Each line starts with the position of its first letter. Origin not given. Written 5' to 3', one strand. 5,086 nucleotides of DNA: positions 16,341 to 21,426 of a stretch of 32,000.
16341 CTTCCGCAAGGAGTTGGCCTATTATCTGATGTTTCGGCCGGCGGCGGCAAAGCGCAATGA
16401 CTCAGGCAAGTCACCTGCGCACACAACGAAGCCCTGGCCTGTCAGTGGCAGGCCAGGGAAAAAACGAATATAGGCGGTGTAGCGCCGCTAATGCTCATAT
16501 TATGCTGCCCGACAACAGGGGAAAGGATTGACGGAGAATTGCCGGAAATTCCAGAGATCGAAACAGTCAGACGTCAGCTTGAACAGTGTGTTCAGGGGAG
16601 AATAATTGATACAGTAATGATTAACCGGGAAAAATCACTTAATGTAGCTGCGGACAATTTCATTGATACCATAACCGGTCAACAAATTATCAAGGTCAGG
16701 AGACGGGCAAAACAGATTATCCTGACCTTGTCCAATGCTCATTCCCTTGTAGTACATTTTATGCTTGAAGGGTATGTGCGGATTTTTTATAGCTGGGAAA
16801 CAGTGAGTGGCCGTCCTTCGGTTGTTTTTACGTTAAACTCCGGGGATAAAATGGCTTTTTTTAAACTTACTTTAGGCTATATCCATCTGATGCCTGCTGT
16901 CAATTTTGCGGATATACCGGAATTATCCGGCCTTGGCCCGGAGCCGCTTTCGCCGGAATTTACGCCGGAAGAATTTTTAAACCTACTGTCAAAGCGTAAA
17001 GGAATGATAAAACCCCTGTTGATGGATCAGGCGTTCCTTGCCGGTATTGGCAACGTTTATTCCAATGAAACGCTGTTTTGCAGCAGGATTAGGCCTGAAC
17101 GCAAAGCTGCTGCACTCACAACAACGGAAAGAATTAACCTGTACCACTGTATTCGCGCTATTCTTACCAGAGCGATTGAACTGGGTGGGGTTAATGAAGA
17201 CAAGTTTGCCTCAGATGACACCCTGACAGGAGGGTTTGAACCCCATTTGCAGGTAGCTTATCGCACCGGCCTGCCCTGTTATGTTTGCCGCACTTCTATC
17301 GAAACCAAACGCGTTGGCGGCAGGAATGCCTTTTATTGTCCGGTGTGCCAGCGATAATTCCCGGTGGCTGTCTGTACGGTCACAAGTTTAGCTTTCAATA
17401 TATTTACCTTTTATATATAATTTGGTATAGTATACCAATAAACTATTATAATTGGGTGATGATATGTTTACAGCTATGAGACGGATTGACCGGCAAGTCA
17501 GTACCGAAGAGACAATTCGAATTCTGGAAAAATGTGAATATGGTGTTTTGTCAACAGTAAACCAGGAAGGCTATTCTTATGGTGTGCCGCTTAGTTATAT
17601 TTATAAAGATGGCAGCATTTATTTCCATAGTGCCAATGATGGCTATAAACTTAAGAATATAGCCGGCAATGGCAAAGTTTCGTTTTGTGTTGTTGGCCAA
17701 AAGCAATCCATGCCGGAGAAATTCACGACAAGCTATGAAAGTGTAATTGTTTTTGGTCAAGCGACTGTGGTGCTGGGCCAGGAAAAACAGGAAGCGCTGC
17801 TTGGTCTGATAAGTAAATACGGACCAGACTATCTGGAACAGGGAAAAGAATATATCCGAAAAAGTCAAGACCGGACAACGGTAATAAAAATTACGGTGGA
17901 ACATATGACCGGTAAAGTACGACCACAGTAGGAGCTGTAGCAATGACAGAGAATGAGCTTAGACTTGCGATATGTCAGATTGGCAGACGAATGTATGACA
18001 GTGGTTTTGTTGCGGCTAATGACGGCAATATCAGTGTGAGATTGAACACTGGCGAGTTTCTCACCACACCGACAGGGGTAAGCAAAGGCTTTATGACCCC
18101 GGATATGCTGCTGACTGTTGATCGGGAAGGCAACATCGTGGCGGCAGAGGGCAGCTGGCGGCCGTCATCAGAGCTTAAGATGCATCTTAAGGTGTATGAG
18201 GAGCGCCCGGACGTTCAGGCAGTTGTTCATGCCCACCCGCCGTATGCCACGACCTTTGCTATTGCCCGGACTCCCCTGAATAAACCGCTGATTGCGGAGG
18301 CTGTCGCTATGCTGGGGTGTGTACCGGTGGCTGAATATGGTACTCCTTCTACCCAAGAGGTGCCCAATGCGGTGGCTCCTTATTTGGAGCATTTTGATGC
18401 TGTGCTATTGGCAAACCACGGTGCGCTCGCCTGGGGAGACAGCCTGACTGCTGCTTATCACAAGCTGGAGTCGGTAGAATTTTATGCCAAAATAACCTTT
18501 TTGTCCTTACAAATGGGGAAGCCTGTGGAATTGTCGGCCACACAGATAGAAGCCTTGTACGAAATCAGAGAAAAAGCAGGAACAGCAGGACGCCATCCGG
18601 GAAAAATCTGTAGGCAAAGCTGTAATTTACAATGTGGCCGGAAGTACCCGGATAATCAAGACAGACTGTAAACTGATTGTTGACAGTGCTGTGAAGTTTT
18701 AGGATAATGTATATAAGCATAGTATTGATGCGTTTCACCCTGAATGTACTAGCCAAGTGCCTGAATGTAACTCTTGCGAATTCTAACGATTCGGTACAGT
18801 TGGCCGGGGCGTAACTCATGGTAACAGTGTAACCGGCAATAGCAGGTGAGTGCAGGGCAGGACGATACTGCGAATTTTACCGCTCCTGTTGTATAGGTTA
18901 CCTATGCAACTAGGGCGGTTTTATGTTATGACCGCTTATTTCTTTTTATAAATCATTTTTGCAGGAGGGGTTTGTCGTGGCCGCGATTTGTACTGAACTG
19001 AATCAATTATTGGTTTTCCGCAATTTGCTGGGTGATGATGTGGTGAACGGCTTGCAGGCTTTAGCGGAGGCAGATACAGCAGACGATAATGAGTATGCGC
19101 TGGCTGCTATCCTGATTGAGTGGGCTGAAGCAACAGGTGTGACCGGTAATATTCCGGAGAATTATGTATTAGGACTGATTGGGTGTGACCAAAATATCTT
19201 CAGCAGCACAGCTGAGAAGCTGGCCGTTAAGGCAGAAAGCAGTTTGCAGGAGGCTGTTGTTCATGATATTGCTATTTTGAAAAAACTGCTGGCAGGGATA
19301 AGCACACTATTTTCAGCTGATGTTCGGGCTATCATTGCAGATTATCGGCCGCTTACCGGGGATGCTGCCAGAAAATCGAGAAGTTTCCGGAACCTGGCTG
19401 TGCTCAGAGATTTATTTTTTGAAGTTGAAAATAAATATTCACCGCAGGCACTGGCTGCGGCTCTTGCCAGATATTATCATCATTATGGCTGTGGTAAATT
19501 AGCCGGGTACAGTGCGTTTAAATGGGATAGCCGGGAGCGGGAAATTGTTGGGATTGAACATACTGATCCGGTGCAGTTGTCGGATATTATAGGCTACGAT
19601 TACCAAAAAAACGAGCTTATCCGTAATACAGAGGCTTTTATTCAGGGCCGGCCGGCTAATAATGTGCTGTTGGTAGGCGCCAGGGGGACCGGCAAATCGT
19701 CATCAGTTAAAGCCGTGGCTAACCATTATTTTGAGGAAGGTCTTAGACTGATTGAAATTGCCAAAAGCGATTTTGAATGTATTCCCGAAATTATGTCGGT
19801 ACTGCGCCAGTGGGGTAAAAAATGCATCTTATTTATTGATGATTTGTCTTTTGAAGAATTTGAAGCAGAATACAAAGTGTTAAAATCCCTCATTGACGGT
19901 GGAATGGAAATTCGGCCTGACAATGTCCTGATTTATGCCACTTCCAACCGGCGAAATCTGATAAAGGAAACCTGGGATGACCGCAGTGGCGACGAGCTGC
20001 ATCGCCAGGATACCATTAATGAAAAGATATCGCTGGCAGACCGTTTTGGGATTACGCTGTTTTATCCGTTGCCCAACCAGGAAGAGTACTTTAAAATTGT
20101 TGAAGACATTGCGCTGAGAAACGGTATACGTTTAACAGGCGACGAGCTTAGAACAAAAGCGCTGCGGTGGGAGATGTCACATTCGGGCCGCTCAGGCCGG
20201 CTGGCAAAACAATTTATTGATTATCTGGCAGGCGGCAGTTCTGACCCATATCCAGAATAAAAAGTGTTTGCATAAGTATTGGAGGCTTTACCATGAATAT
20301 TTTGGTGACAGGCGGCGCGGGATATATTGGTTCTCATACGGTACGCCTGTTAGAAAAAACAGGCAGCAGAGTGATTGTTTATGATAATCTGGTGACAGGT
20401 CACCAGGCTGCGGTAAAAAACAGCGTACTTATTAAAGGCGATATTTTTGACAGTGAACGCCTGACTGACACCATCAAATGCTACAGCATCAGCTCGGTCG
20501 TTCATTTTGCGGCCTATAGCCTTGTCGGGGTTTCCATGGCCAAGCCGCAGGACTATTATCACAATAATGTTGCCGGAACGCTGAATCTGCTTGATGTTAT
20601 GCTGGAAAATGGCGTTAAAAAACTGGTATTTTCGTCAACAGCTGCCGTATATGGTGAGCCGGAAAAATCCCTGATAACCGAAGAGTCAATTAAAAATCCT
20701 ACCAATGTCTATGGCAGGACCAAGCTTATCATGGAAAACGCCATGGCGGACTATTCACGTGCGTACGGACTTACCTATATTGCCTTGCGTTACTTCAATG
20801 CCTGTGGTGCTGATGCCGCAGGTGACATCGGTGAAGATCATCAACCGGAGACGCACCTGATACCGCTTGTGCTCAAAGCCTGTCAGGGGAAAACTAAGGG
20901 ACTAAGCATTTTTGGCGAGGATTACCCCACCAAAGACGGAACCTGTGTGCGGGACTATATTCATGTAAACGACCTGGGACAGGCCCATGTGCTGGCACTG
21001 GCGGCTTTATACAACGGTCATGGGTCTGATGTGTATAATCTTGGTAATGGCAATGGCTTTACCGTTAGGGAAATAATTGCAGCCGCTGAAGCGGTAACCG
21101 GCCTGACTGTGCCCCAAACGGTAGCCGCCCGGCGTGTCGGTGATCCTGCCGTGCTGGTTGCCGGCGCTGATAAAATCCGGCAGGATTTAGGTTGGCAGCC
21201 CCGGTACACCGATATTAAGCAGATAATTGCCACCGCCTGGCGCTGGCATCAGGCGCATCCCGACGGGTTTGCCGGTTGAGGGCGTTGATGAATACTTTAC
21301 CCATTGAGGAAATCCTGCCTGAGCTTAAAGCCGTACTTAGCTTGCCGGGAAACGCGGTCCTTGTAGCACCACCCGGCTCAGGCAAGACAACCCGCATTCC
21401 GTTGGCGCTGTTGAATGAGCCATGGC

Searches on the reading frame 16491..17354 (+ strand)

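Call 34: search_protein_families(library=pfam, proteins=[window:16491-17354:+], max_evalue=0.00001)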
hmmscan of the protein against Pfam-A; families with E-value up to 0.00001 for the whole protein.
window:16491-17354:+ (288 aa): 3 families
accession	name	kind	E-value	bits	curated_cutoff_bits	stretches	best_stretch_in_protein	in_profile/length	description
PF06831.19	H2TH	-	1.8e-24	85.9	34.7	1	148-233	1-86/93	Formamidopyrimidine-DNA glycosylase H2TH domain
PF01149.29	Fapy_DNA_glyco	-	4.2e-22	79.4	25.5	1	18-123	2-108/117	Formamidopyrimidine-DNA glycosylase N-terminal domain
PF06827.20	zf-FPG_IleRS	-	3.1e-07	30.5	21.3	1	260-287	1-28/30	Zinc finger found in FPG and IleRS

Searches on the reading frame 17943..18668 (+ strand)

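Call 34: search_protein_families(library=pfam, proteins=[window:17943-18668:+], max_evalue=0.00001)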
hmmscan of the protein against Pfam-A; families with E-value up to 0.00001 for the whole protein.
window:17943-18668:+ (242 aa): 1 family
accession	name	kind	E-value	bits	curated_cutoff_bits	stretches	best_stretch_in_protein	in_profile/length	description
PF00596.27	Aldolase_II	-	2.7e-53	181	22.2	1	10-185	3-182/183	Class II Aldolase and Adducin N-terminal domain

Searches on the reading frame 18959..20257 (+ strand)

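Call 34: search_protein_families(library=pfam, proteins=[window:18959-20257:+], max_evalue=0.00001)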
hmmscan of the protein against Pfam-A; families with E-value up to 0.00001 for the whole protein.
window:18959-20257:+ (433 aa): 3 families
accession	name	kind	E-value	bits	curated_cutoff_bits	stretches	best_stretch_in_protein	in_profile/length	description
PF05673.19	DUF815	-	1.6e-96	322.7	23.8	1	184-425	3-247/249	Protein of unknown function (DUF815)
PF00004.35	AAA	-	4.2e-07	30.9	21.2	1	236-337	1-116/131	ATPase family associated with various cellular activities (AAA)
PF13191.12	AAA_16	-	5.1e-06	27.5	32.6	0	225-272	17-63/167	AAA ATPase domain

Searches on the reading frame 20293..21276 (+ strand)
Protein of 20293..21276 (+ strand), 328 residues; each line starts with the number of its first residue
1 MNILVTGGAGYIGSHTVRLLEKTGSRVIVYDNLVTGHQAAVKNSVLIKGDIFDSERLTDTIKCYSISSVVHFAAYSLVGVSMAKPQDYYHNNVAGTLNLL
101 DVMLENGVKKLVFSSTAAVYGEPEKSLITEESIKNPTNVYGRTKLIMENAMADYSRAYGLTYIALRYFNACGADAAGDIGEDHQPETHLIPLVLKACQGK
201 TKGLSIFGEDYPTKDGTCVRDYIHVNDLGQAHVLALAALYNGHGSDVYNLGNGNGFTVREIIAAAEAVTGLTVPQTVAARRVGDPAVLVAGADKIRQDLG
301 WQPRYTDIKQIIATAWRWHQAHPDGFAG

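Call 34: search_protein_families(library=pfam, proteins=[window:20293-21276:+], max_evalue=0.00001)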
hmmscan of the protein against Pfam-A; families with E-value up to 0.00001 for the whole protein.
window:20293-21276:+ (328 aa): 8 families
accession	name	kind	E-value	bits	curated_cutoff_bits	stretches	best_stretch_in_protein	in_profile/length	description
PF01370.27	Epimerase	-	5.1e-59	200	20.9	1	3-251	1-240/240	NAD dependent epimerase/dehydratase family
PF16363.11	GDP_Man_Dehyd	-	1.5e-52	179.6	27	1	4-306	1-324/332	GDP-mannose 4,6 dehydratase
PF01073.25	3Beta_HSD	-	2.6e-19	69.8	22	1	4-241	1-234/280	3-beta hydroxysteroid dehydrogenase/isomerase family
PF02719.21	Polysacc_synt_2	-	4.7e-19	69.1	20.2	1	3-172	1-173/293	Polysaccharide biosynthesis protein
PF04321.23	RmlD_sub_bind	-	7.4e-19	68.3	27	1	1-157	1-142/287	RmlD substrate binding domain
PF13460.12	NAD_binding_10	-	1.1e-08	35.6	27.2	1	7-166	1-142/184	NAD(P)H-binding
PF05368.20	NmrA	-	1.1e-07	32.2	27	1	2-117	4-108/298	NmrA-like family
PF07993.18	NAD_binding_4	-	6.1e-07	29.3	20.1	0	64-172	87-209/258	Male sterility protein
